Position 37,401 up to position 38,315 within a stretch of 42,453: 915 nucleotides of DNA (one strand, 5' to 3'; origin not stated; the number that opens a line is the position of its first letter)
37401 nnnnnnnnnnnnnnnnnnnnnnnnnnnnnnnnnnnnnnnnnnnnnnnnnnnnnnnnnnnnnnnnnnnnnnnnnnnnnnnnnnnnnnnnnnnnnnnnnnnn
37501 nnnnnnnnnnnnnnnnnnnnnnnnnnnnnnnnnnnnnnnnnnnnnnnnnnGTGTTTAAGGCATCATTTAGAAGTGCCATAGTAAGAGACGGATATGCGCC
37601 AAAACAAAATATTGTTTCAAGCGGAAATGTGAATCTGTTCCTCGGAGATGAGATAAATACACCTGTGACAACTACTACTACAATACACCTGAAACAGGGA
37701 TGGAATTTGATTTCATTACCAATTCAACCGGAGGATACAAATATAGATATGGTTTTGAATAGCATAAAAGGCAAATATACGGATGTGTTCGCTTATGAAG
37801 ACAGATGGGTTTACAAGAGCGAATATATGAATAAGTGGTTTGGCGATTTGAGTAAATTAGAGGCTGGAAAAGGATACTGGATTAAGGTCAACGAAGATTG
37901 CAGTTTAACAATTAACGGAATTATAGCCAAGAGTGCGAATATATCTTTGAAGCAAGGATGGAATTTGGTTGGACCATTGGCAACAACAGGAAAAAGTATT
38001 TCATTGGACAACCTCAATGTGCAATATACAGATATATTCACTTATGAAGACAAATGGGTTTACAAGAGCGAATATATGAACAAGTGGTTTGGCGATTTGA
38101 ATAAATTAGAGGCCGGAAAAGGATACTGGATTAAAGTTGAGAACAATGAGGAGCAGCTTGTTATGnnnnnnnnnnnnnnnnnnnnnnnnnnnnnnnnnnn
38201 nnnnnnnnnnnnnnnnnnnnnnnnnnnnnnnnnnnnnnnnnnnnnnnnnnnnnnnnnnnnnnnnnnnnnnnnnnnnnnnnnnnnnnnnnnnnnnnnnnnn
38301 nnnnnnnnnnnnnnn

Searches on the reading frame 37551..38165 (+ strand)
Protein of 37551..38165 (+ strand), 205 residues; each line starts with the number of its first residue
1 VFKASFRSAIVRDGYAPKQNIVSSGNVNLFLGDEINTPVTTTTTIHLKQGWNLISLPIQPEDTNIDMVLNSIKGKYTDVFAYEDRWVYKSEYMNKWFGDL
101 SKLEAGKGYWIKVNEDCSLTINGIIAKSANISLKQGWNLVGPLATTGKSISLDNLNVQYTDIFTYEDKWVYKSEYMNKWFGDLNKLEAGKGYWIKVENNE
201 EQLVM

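Call 46: search_protein_families(library=pfam, proteins=[window:37551-38165:+], max_evalue=10)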
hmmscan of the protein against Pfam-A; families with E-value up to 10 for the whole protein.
window:37551-38165:+ (205 aa): 3 families
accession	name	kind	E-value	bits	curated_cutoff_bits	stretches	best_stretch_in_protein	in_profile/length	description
PF07468.17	Agglutinin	-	0.0032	18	25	1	162-201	48-85/154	Agglutinin domain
PF16069.10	DUF4811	-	0.015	15.6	27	2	148-182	90-124/155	Domain of unknown function (DUF4811)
PF24142.1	Beta-sand_ComC_1st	-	0.83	10.9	27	1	152-200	13-58/79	EGF-like domain-containing protein ComC first beta-sandwich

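Call 50: find_homologous_proteins(query=window:37551-38165:+, max_evalue=0.001)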
Query window:37551-38165:+ (205 aa): 292 proteins with E <= 0.001 among 436 candidates; the best 120 are listed.
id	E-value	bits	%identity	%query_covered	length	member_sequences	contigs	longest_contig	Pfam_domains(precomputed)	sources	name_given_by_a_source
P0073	7.0e-79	282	85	70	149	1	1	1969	PF07468.18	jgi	-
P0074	5.7e-51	191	71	57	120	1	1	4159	-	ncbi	ncbi:MAG: hypothetical protein ACK4YO_01070, partial [Candidatus Altarchaeaceae archaeon]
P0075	3.4e-32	130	41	79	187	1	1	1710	-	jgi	jgi:hypothetical protein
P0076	1.5e-26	111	40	74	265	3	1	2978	-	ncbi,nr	ncbi:MAG: hypothetical protein NTV89_15575, partial [Proteobacteria bacterium]|nr:hypothetical prote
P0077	8.8e-26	109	41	75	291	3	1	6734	PF13205.13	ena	-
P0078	1.4e-25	108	41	80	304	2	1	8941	PF18884.6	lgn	-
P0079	5.1e-25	106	43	80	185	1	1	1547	-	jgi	jgi:hypothetical protein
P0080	1.3e-24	105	40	78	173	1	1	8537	-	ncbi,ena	-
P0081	1.7e-23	101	43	81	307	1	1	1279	PF02412.24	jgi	-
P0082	3.2e-23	100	42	75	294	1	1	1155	PF13620.13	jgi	jgi:hypothetical protein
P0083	2.0e-22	98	39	80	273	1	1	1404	PF13715.13,PF13620.13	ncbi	-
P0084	2.6e-22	97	40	80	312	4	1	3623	-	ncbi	-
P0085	2.9e-22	97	38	79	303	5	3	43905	-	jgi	-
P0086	4.4e-22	97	34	78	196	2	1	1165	-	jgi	jgi:hypothetical protein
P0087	1.1e-21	95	37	75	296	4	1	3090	PF14200.13,PF00652.29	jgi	jgi:hypothetical protein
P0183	1.6e-13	69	29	76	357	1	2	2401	PF00963.25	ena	-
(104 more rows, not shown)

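Call 51: search_protein_families(library=ncbifam, proteins=[window:37551-38165:+], max_evalue=1)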
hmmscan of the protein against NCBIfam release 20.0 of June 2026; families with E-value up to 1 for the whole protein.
window:37551-38165:+ (205 aa): 2 families
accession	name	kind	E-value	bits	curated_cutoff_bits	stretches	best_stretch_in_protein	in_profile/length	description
NF003052.1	PRK03971.1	equivalog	0.052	12.8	380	0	75-108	135-168/334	deoxyhypusine synthase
NF002317.0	PRK01250.1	equivalog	0.24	11.2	200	0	152-201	111-158/176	inorganic diphosphatase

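Call 57: find_encoding_contigs(protein=P0183, flank=5000, max_places=3)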
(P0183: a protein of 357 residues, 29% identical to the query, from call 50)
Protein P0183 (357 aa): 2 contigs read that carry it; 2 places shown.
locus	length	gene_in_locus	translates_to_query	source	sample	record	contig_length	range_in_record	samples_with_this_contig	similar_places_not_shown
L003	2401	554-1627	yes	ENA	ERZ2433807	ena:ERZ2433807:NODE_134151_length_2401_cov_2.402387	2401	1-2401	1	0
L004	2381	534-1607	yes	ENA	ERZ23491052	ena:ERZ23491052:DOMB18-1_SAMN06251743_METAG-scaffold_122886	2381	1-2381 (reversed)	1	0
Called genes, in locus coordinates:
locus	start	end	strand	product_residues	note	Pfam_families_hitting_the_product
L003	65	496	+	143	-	PF00290:Trp_syntA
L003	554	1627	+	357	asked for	PF00963:Cohesin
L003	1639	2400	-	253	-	?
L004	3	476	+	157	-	?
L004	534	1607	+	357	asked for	PF00963:Cohesin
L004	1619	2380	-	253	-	?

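Call 89: search_protein_families(library=pfam, proteins=[P0183], max_evalue=0.01)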
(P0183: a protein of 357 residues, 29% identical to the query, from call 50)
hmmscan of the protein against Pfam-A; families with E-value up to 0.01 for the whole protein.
P0183 (357 aa): 1 family
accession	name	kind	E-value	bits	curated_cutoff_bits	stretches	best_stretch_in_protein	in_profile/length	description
PF00963.24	Cohesin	-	3.4e-10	40.7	24.1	1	40-169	11-129/139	Cohesin domain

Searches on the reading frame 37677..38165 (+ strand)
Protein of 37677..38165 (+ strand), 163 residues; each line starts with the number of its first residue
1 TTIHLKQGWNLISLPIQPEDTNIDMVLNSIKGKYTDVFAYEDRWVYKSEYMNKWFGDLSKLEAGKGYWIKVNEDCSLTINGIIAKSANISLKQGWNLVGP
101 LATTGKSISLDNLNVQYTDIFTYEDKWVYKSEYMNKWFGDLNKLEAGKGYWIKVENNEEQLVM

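Call 60: predict_structure(alignment_id=A5)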
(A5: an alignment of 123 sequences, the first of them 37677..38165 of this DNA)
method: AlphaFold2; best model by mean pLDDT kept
length: 163 residues; sequences in the alignment: 123
mean_pLDDT: 92.4   pTM: 0.89
mean pLDDT of the five models: 92.4, 92.0, 91.3, 91.2, 91.1
residues with pLDDT >= 90: 126; 70-90: 32; 50-70: 5; < 50: 0
segments of 3 or more residues with pLDDT < 50: none
pLDDT, mean of each block of 10 residues (from residue 1): 97 97 98 98 93 87 97 98 88 96 84 92 94 78 96 90 82
secondary structure, 60 per line:
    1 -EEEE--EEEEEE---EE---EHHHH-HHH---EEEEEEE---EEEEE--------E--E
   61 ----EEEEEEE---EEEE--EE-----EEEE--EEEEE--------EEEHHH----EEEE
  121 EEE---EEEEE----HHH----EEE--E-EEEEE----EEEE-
elements in order: E2-5 E8-13 H23-26 E34-40 E44-48 E65-71 E75-78 E88-91 E94-98 E107-109 E117-123 E127-131 E143-145 E150-154 E159-162

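Call 62: fold_search(model_id=the predicted structure, library=pdb)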
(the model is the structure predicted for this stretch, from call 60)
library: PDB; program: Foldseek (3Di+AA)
matches with E <= 10: 333; with E <= 0.001: 0
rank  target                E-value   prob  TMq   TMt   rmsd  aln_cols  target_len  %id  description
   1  5n47_B                1.3e-01  0.06  0.13  0.12  17.6       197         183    8  Structure of Anticalin N7E in complex with the three-domain fragment Fn7B8 of human oncofetal fibronectin (released 2018-02-14)
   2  6tzp                  2.1e-01  0.08  0.18  0.09  16.4       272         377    8  W96F Oxalate Decarboxylase (B. subtilis) (released 2021-02-17)
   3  2uya                  2.2e-01  0.08  0.18  0.09  16.3       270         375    9  DEL162-163 mutant of Bacillus subtilis Oxalate Decarboxylase OxdC (released 2007-08-21)
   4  9a3v_B                2.5e-01  0.06  0.14  0.13  18.3       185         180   12  Predicted model of tissue transglutaminase 2 (TG2) in complex with plasma fibronectin type III modules 14 and 15 (FNII (released 2024-02-02)
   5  6ufi                  2.7e-01  0.07  0.18  0.09  15.8       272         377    9  W96Y Oxalate Decarboxylase (Bacillus subtilis) (released 2020-09-30)
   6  2phl_C                2.9e-01  0.10  0.20  0.11  17.6       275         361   10  THE STRUCTURE OF PHASEOLIN AT 2.2 ANGSTROMS RESOLUTION: IMPLICATIONS FOR A COMMON VICILIN(SLASH)LEGUMIN STRUCTURE AND  (released 1994-09-30)
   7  4cu6                  2.9e-01  0.08  0.17  0.07  14.0       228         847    9  Unravelling the multiple functions of the architecturally intricate Streptococcus pneumoniae beta-galactosidase, BgaA (released 2014-08-20)
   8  3agq                  3.4e-01  0.05  0.16  0.04  16.1       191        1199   12  Structure of viral polymerase form II (released 2010-09-01)
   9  9p6s_C                3.6e-01  0.05  0.14  0.13  18.1       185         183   10  Cryo-EM structure of human integrin alpha5beta1 in complex with fibronectin (FN 7-10) (released 2026-03-25)
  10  2uyb                  4.1e-01  0.08  0.19  0.11  16.5       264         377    9  S161A mutant of Bacillus subtilis Oxalate Decarboxylase OxdC (released 2007-08-21)
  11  2uy8                  4.1e-01  0.06  0.18  0.09  15.6       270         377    8  R92A mutant of Bacillus subtilis Oxalate Decarboxylase OxdC (released 2007-08-21)
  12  6f39_A                4.6e-01  0.05  0.18  0.12  28.3       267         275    9  C1r homodimer CUB1-EGF-CUB2 (released 2018-01-24)
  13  2uy9                  4.8e-01  0.06  0.18  0.09  15.6       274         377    8  E162A mutant of Bacillus subtilis Oxalate Decarboxylase OxdC (released 2007-08-21)
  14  5vg3_A                5.1e-01  0.06  0.19  0.09  16.2       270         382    8  Structure of Oxalate Decarboxylase from Bacillus subtilis at pH 4.6 (released 2017-10-18)
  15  1phs                  5.4e-01  0.11  0.23  0.12  17.8       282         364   10  THE THREE-DIMENSIONAL STRUCTURE OF THE SEED STORAGE PROTEIN PHASEOLIN AT 3 ANGSTROMS RESOLUTION (released 1990-10-15)
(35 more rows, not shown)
